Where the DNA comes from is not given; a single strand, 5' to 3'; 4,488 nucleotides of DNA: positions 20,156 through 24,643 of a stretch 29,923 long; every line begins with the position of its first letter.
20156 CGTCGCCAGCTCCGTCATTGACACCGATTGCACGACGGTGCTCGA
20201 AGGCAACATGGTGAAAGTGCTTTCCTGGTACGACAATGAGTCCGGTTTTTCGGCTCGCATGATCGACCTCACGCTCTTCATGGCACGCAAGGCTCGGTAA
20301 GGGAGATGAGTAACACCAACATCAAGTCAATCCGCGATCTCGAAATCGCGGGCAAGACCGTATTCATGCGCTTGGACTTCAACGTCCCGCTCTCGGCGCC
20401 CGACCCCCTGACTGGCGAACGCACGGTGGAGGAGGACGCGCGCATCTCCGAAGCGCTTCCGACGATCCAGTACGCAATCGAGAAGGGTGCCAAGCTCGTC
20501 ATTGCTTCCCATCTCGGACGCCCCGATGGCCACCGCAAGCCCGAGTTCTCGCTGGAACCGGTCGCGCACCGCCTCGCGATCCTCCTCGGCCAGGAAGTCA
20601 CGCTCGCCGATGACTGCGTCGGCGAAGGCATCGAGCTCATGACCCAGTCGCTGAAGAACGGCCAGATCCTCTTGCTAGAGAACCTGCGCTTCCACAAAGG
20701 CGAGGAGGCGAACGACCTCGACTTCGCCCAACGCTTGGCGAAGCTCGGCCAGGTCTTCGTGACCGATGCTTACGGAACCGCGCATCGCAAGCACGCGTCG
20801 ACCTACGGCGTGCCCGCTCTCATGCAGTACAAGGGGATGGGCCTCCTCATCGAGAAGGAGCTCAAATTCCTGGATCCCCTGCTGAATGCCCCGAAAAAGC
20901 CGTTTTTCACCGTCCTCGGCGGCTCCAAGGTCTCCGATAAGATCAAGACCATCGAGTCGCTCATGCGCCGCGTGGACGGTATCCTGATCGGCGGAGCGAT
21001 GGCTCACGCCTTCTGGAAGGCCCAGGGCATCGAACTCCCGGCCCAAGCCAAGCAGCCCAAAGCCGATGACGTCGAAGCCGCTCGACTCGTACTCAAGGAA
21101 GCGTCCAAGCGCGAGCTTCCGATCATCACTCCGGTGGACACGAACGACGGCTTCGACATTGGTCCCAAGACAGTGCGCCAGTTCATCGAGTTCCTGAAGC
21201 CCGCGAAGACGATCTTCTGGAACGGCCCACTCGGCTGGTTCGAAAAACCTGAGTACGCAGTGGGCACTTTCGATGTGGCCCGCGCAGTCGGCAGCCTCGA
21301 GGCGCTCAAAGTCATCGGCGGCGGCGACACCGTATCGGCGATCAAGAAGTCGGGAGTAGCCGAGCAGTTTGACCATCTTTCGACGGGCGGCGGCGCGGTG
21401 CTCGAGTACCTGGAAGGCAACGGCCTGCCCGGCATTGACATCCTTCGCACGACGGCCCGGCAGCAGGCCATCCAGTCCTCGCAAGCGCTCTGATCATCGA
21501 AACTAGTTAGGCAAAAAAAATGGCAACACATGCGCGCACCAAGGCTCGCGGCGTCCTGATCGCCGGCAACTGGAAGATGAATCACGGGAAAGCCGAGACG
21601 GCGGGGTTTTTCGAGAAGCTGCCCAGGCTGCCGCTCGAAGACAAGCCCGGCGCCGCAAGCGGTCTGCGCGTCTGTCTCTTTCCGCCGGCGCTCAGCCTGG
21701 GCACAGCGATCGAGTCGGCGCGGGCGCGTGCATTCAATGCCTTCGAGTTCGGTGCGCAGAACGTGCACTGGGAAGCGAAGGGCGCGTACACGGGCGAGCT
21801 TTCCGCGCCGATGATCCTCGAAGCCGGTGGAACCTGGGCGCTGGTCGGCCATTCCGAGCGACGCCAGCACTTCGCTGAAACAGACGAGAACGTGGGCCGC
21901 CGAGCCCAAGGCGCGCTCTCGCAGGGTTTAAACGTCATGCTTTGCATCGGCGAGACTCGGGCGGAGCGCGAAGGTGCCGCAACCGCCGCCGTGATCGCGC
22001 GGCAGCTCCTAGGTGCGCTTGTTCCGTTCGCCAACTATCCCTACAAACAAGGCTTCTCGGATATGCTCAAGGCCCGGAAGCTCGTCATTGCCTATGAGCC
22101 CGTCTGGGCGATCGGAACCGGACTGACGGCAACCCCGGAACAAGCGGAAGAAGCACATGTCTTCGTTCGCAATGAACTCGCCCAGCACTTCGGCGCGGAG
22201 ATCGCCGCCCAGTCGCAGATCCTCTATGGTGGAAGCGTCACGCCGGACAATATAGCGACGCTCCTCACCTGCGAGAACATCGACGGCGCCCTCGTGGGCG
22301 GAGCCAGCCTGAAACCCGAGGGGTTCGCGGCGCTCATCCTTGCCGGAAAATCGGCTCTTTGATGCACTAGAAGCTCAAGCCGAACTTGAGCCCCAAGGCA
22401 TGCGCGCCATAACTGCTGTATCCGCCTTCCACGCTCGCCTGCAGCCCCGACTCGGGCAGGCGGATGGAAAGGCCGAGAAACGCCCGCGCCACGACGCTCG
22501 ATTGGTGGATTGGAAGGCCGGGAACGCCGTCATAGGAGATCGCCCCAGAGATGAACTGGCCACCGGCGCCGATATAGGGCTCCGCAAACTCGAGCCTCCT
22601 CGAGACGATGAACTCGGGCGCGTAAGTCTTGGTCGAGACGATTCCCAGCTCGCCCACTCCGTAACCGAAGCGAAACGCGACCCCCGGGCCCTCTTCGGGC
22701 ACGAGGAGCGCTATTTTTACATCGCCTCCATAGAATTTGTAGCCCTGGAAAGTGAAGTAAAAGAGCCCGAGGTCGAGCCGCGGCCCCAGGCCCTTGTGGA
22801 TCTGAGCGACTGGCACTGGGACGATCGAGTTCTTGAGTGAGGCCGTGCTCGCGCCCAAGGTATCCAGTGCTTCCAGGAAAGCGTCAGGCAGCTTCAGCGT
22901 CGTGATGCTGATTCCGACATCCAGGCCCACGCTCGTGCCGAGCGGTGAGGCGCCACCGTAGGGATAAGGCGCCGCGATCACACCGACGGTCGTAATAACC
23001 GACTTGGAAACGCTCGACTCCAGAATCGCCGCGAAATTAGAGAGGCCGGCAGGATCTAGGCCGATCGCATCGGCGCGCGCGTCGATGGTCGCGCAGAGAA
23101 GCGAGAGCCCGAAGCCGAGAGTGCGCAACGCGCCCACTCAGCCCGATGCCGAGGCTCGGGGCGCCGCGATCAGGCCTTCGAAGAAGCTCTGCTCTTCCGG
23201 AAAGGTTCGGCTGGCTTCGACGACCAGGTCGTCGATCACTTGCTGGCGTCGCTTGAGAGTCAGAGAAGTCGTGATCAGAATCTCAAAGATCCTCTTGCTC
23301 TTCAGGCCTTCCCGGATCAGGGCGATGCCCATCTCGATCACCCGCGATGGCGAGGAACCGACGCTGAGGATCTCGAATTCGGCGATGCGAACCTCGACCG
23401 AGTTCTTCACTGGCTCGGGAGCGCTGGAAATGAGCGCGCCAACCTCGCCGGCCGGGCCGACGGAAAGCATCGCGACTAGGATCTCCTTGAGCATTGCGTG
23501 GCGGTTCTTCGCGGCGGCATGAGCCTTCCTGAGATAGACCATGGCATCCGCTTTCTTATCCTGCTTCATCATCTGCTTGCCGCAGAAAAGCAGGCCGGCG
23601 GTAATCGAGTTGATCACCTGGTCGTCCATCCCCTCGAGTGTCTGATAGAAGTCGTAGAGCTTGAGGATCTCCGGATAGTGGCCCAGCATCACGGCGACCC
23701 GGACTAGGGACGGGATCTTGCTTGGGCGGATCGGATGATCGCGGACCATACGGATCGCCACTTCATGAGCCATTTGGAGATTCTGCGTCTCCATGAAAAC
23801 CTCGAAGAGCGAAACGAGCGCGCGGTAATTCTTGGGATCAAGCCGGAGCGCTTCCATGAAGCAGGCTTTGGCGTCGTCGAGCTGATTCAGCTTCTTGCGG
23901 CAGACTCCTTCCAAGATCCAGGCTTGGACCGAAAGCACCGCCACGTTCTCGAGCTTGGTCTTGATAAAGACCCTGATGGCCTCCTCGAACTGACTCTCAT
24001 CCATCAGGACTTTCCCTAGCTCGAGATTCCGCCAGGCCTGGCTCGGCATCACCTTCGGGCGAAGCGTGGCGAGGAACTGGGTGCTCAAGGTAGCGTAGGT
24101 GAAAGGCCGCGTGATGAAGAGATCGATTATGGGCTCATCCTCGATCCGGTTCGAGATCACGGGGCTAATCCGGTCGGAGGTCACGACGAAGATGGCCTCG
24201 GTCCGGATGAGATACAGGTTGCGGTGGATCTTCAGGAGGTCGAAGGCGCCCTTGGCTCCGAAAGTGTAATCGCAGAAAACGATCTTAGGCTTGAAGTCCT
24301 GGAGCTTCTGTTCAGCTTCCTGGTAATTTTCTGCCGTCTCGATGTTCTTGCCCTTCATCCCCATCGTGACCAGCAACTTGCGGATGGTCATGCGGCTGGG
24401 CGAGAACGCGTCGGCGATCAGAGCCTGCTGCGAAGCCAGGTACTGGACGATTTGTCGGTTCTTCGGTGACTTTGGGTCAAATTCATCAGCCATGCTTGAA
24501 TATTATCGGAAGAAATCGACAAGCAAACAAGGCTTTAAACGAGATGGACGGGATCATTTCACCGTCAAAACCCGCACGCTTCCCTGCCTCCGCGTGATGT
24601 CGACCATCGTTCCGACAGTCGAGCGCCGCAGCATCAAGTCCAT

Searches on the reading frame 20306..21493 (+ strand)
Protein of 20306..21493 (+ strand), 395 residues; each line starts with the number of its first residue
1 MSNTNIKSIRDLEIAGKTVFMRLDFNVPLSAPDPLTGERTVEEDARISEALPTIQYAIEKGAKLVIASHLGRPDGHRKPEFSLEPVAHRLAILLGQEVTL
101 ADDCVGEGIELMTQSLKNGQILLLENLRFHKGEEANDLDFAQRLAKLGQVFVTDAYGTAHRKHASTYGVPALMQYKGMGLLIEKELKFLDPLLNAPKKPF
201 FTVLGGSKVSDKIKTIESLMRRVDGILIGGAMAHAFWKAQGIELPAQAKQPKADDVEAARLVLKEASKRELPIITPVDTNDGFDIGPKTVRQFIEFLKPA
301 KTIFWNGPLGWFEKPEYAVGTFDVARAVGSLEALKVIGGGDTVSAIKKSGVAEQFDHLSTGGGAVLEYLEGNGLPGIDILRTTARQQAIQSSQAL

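Call 8: search_protein_families(library=pfam, proteins=[window:20306-21493:+], max_evalue=0.001)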
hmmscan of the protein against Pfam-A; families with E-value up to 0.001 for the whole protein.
window:20306-21493:+ (395 aa): 1 family
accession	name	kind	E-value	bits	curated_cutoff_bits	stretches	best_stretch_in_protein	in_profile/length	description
PF00162.24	PGK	-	4.9e-127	424.5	27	2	9-279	1-261/379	Phosphoglycerate kinase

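Call 29: find_related_loci(query=window:20306-21493:+, collection=genome_contigs, flank=3000)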
Query window:20306-21493:+ (395 aa) in genome_contigs; peptide patterns used: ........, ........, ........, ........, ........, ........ (x = any residue, [..] = any of these).
180 stretches matched a pattern; 66 encode a relative of the query (tblastn E <= 1e-3); 66 distinct loci.
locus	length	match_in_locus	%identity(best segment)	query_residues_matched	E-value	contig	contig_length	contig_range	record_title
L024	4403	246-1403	77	5-392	0e+0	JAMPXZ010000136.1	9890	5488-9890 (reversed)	MAG: Oligoflexia bacterium isolate R2F_R2FSRR_metabat.55 R2F_C3970, whole genome shotgun sequence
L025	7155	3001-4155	76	6-392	0e+0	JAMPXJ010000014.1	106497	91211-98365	MAG: Oligoflexia bacterium isolate R2F_R2FSRR_metabat.28 R2F_C80, whole genome shotgun sequence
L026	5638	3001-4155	74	3-388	0e+0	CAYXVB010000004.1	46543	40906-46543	MAG TPA_asm: uncultured Bacteriovoracaceae bacterium isolate SRP342105_co1_315 genome assembly, contig: NODE_950_length_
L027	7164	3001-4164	74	2-390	0e+0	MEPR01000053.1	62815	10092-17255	MAG: Bdellovibrionales bacterium GWB1_55_8 gwb1_scaffold_328, whole genome shotgun sequence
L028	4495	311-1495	74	3-395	0e+0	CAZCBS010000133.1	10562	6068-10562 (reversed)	MAG TPA_asm: uncultured Bacteriovoracaceae bacterium isolate binchicken_co185_82 genome assembly, contig: NODE_10546_len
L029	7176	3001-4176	74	3-395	0e+0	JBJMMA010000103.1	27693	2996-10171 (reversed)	MAG: Bdellovibrionia bacterium isolate H1_18_all_fractions_metab_8_52_9 k255_3457783, whole genome shotgun sequence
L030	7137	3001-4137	76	6-385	0e+0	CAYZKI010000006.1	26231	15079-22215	MAG TPA_asm: uncultured Bacteriovoracaceae bacterium isolate binchicken_co276_19 genome assembly, contig: NODE_1698_leng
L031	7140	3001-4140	74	6-385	0e+0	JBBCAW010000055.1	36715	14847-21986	Bdellovibrionota bacterium FG-1 24155C00055.1, whole genome shotgun sequence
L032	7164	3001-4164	73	5-393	0e+0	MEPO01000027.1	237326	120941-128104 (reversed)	MAG: Bdellovibrionales bacterium GWA1_52_35 gwa1_scaffold_6, whole genome shotgun sequence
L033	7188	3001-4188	72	1-395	0e+0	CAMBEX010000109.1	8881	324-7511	MAG: Bdellovibrio sp. ZAP7 isolate TH-11nov19-265 genome assembly, contig: TH-11nov19-C19767, whole genome shotgun seque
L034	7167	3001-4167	71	4-392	0e+0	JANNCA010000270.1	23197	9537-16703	MAG: Oligoflexia bacterium isolate OTE_78_metabat_250 OTE_78_k141_1714281, whole genome shotgun sequence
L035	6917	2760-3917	71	2-386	0e+0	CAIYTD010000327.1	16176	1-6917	MAG: Oligoflexia bacterium isolate Umea1_bin-2153 genome assembly, contig: bin-2153:327/400, whole genome shotgun sequen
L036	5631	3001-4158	72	2-388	0e+0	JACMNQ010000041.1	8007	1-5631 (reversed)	MAG: Oligoflexia bacterium isolate LF-bin-178 FL-bin-178-contig-k141_1330207, whole genome shotgun sequence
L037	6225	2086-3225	72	6-386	0e+0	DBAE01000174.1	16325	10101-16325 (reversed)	MAG TPA_asm: Bacteriovoracaceae bacterium UBA1018 UBA1018_contig_111937, whole genome shotgun sequence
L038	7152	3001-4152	71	2-386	0e+0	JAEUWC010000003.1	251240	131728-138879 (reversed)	MAG: Bdellovibrionales bacterium isolate new MAG-397 k141_3987542, whole genome shotgun sequence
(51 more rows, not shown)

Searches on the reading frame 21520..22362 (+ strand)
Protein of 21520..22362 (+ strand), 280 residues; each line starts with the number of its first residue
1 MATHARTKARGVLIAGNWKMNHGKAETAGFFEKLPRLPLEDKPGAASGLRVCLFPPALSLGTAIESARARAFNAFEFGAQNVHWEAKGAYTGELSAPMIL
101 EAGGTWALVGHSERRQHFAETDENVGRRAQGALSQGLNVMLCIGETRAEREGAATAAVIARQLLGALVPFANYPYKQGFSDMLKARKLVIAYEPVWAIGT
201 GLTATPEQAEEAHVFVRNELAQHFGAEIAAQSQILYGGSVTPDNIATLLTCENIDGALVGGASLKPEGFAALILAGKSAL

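Call 8: search_protein_families(library=pfam, proteins=[window:21520-22362:+], max_evalue=0.001)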
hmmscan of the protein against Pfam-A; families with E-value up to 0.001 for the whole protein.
window:21520-22362:+ (280 aa): 1 family
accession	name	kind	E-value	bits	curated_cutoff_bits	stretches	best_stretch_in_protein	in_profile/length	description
PF00121.24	TIM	-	1.8e-77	260.6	20.1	1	13-273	2-242/245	Triosephosphate isomerase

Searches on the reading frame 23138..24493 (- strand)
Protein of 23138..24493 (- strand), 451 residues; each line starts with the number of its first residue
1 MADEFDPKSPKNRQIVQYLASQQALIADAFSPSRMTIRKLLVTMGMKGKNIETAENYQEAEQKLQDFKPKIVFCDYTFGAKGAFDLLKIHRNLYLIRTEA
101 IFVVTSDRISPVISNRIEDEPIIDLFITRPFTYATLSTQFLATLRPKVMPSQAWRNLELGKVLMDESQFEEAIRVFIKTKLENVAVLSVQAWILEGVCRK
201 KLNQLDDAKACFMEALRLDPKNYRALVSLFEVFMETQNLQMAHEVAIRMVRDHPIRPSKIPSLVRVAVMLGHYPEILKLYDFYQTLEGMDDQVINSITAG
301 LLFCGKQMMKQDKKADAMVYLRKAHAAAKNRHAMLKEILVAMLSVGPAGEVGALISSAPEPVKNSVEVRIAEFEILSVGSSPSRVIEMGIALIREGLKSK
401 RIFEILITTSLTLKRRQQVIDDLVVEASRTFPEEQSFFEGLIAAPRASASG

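Call 8: search_protein_families(library=pfam, proteins=[window:23138-24493:-], max_evalue=0.001)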
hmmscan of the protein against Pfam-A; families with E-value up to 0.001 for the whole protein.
window:23138-24493:- (451 aa): 6 families
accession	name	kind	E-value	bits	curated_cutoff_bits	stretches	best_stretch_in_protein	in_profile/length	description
PF07719.23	TPR_2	-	2.7e-09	36.8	27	1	190-222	2-34/34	Tetratricopeptide repeat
PF00515.34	TPR_1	-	6.1e-07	29.4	27.8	1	190-222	2-34/34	Tetratricopeptide repeat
PF13181.12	TPR_8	-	4.5e-06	26.8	25.7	1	190-222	2-34/34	Tetratricopeptide repeat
PF13428.12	TPR_14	-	6.7e-05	23.6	23.5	0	190-227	2-39/44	Tetratricopeptide repeat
PF14559.12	TPR_19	-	0.00011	22.9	25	0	203-252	5-54/68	Tetratricopeptide repeat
PF23914.1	TPR_CcmH_CycH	-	0.00013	22.3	42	1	188-280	49-144/158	Cytochrome c-type biogenesis protein H TPR domain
